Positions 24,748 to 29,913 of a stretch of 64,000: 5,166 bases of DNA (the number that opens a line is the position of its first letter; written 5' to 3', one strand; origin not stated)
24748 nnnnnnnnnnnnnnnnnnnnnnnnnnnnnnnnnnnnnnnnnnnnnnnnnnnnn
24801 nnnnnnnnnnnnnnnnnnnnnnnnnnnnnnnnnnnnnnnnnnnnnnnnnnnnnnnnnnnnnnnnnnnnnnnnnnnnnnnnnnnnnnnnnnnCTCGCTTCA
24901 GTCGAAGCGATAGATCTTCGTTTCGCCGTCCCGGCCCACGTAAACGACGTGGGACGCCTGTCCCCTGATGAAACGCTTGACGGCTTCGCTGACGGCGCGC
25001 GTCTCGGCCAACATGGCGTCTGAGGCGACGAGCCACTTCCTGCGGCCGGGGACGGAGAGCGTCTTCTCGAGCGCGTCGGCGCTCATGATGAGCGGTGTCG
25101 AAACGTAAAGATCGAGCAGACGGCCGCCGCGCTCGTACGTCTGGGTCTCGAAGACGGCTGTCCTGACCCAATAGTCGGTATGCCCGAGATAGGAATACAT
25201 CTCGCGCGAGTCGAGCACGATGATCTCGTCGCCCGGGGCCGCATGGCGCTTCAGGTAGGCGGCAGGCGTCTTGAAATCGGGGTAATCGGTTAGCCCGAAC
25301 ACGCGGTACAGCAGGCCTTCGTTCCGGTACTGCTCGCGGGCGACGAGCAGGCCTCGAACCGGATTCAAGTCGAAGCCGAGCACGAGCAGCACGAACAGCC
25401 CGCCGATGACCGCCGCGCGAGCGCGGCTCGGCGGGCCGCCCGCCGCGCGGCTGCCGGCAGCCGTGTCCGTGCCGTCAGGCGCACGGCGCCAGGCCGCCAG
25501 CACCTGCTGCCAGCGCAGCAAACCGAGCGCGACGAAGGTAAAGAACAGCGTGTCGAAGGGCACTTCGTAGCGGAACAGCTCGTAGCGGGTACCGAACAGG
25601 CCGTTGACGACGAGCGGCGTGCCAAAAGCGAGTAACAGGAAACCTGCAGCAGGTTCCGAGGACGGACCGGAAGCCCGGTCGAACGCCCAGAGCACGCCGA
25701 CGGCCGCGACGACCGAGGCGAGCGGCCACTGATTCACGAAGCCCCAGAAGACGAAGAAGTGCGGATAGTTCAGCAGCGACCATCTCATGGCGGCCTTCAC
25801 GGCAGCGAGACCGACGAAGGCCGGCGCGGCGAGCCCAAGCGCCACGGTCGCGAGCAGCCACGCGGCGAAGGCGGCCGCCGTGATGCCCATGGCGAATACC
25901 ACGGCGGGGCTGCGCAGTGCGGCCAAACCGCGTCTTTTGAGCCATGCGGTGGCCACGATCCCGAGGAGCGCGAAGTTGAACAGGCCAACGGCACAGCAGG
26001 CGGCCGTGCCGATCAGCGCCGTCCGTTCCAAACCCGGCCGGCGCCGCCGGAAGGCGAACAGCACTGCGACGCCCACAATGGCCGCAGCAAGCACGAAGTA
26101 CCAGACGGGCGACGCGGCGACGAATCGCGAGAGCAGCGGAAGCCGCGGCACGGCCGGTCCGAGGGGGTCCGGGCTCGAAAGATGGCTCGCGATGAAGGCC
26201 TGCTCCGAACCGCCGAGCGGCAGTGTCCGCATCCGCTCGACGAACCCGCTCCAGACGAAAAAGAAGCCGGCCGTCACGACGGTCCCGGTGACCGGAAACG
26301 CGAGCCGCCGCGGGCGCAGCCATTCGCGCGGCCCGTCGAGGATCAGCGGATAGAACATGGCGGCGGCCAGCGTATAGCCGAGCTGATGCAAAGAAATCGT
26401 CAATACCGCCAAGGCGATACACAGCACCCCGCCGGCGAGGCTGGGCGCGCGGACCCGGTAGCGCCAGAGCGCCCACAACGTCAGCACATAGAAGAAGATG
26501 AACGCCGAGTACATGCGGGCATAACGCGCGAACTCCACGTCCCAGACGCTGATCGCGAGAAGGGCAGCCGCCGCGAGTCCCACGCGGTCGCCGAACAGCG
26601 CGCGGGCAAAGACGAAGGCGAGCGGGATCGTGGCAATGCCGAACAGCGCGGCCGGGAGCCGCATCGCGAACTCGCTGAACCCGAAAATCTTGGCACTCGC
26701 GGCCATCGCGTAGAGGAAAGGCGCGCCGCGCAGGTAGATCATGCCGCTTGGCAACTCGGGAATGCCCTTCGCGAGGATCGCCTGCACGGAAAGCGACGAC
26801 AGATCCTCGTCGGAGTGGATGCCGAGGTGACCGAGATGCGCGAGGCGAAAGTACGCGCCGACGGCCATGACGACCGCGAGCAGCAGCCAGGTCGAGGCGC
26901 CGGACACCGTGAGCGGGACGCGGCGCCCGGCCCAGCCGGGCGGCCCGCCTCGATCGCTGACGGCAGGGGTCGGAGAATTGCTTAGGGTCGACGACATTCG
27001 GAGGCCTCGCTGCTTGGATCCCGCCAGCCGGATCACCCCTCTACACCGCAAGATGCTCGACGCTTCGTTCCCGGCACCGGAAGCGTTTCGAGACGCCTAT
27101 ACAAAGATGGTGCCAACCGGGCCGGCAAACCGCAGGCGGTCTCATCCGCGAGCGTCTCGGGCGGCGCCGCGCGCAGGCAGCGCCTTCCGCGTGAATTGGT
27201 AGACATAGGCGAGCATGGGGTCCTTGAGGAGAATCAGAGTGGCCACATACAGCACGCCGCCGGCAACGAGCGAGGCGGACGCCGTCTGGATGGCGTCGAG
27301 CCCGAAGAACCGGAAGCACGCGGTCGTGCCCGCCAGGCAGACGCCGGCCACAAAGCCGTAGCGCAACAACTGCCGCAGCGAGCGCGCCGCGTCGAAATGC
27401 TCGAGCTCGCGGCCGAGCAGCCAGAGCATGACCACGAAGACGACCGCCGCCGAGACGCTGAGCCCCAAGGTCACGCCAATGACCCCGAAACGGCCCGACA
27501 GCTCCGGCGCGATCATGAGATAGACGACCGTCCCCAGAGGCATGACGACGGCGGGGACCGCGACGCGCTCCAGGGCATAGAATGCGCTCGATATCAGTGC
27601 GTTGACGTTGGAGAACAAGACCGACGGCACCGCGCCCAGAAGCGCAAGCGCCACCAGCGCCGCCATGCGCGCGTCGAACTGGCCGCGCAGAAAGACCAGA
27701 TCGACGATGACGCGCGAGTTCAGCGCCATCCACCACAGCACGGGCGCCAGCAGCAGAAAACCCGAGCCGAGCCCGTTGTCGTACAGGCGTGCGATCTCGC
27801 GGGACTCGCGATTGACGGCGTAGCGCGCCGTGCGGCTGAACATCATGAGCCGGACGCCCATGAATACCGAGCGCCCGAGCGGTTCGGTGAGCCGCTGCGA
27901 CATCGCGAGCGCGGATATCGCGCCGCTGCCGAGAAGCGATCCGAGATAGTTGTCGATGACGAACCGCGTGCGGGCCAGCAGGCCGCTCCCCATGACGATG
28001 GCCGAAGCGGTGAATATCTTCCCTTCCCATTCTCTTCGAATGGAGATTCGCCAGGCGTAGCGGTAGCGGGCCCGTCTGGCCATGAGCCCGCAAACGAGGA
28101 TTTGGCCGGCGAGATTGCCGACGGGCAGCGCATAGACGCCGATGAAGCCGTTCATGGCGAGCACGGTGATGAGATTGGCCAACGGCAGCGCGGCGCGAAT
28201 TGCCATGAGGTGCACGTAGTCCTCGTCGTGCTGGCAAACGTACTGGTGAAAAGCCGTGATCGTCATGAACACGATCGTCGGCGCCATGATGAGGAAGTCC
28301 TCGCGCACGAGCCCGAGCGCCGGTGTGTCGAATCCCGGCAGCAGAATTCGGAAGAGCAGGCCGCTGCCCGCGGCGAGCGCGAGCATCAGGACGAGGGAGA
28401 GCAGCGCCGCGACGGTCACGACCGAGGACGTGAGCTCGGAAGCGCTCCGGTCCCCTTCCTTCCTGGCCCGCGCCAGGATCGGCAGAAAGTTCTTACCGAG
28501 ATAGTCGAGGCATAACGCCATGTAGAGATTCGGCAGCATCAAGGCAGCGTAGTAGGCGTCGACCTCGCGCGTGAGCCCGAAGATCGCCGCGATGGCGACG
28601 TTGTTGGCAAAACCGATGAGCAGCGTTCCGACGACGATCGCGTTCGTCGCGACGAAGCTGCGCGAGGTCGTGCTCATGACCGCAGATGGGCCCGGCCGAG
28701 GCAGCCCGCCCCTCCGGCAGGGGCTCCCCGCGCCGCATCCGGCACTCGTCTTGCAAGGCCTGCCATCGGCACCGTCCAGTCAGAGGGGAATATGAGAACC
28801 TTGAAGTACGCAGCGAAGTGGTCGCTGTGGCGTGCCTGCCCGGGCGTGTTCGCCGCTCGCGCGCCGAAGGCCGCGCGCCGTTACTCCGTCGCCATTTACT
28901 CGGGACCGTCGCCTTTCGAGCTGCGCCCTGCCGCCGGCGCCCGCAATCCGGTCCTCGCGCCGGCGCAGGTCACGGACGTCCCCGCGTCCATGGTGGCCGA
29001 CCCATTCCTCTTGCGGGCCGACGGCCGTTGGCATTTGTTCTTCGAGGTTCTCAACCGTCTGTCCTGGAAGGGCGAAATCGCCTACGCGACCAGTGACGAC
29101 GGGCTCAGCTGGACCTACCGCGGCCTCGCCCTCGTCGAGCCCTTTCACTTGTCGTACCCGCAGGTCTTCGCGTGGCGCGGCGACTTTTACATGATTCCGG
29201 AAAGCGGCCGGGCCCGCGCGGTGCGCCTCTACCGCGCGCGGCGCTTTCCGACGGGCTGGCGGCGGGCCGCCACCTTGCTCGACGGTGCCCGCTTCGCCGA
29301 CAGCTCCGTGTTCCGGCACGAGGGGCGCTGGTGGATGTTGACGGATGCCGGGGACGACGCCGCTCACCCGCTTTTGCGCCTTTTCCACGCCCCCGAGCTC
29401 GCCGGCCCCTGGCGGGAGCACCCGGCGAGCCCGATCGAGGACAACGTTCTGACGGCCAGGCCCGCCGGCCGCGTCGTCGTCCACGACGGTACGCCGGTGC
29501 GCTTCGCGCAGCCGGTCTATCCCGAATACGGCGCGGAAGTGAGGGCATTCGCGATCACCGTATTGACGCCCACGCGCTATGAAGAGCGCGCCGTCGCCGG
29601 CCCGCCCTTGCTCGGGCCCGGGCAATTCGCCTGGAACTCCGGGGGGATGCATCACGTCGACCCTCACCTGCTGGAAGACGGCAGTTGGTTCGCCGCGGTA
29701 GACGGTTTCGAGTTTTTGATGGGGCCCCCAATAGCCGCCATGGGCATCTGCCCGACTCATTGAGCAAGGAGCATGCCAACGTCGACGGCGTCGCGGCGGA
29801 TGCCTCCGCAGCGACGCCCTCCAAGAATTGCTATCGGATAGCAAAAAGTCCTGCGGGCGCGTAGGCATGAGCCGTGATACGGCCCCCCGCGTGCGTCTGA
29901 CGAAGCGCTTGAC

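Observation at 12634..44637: The polysaccharide locus is cut into many units by near-identical sigma-54 promoters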

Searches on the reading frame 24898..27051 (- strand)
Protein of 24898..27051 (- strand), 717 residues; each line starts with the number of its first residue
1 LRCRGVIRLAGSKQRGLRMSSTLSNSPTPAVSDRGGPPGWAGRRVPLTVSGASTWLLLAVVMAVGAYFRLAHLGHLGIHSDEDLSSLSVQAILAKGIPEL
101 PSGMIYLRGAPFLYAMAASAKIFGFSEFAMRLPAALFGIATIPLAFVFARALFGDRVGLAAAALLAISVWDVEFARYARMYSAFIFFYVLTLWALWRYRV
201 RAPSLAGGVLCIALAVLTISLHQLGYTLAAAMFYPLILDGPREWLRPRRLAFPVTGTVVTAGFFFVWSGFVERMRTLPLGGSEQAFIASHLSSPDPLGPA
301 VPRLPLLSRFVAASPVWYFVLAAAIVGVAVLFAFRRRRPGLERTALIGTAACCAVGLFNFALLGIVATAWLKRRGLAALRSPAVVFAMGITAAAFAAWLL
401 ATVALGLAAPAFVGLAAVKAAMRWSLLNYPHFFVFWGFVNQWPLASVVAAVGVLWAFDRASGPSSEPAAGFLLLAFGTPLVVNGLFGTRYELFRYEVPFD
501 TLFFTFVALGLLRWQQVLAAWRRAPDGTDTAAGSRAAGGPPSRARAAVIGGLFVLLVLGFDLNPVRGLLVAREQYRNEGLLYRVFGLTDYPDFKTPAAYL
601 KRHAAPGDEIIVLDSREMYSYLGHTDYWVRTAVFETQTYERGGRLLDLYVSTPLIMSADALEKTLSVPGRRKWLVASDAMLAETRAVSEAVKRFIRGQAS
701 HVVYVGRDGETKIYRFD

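Call 8: search_protein_families(library=ncbifam, proteins=[window:24898-27051:-])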
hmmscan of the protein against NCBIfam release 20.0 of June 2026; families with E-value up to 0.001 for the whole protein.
window:24898-27051:- (717 aa): 1 family
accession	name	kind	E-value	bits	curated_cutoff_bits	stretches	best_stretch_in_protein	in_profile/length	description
TIGR03663.1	TIGR03663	subfamily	3.1e-10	39.7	126.25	1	57-209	3-148/435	flippase activity-associated protein Agl23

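Call 12: search_protein_families(library=pfam, proteins=[window:24898-26997:-], max_evalue=0.01)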
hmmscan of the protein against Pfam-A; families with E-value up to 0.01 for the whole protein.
window:24898-26997:- (699 aa): 2 families
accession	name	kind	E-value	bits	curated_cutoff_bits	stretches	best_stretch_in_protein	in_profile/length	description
PF13231.12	PMT_2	-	8e-11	42.8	26.1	1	95-241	7-150/160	Dolichyl-phosphate-mannose-protein mannosyltransferase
PF02366.24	PMT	-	3.2e-08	33.9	22.7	1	81-203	51-177/245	Dolichyl-phosphate-mannose-protein mannosyltransferase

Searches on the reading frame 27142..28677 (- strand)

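Call 8: search_protein_families(library=ncbifam, proteins=[window:27142-28677:-])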
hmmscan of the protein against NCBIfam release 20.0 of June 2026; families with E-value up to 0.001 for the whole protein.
window:27142-28677:- (511 aa): 1 family
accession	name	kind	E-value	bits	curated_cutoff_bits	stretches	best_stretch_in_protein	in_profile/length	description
TIGR01695.1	murJ_mviN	equivalog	2.8e-37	128.6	235.55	1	16-483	14-491/506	murein biosynthesis integral membrane protein MurJ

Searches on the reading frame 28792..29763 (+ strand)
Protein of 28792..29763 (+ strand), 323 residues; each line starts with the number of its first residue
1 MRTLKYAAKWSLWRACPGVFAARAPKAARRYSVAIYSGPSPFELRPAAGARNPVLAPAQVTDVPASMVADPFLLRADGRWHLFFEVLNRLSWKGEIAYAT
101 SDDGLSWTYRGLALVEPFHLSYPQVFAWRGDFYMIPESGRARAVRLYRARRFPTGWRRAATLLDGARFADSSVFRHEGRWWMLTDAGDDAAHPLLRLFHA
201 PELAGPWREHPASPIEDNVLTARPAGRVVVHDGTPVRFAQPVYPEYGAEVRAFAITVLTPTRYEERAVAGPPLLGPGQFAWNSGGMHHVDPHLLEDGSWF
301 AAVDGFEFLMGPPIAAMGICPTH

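Call 8: search_protein_families(library=ncbifam, proteins=[window:28792-29763:+])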
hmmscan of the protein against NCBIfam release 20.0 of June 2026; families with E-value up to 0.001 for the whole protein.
window:28792-29763:+ (323 aa): 0 families

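Call 12: search_protein_families(library=pfam, proteins=[window:28792-29763:+], max_evalue=0.01)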
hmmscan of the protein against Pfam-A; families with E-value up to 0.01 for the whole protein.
window:28792-29763:+ (323 aa): 1 family
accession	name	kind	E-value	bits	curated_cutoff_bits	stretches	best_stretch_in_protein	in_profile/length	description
PF24793.1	GINT1_N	-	2.7e-52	178.1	27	1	31-305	9-303/304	Glucosamine inositolphosphorylceramide transferase 1, N-terminal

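Call 22: find_related_loci(query=window:28792-29763:+, collection=metagenome_contigs, flank=10000)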
Query window:28792-29763:+ (323 aa) in metagenome_contigs; peptide patterns used: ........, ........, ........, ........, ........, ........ (x = any residue, [..] = any of these).
104 stretches matched a pattern; 48 encode a relative of the query (tblastn E <= 1e-3); 48 distinct loci.
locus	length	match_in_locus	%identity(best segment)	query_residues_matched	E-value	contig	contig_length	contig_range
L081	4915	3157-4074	53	4-307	7e-99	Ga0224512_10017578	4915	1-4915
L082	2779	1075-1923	54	23-306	5e-97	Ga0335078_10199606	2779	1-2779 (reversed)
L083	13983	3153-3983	49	30-305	1e-94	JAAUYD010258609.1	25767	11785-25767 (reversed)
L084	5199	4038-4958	47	1-306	6e-94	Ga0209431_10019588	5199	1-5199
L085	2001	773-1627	52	23-306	1e-98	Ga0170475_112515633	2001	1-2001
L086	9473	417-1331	48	3-306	7e-92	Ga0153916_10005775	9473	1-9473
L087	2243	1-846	51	31-312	2e-94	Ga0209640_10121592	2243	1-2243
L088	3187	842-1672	53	31-308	3e-89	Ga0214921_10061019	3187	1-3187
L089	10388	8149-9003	52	23-308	8e-88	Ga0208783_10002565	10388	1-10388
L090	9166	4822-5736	48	2-306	4e-86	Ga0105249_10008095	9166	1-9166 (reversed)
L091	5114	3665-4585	47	4-305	5e-82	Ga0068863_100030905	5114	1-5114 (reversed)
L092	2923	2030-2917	47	4-294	1e-79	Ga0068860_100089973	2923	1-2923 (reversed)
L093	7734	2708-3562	51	24-308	3e-78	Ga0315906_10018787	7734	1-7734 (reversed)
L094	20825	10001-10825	56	31-306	5e-97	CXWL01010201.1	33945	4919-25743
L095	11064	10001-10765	44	38-306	1e-60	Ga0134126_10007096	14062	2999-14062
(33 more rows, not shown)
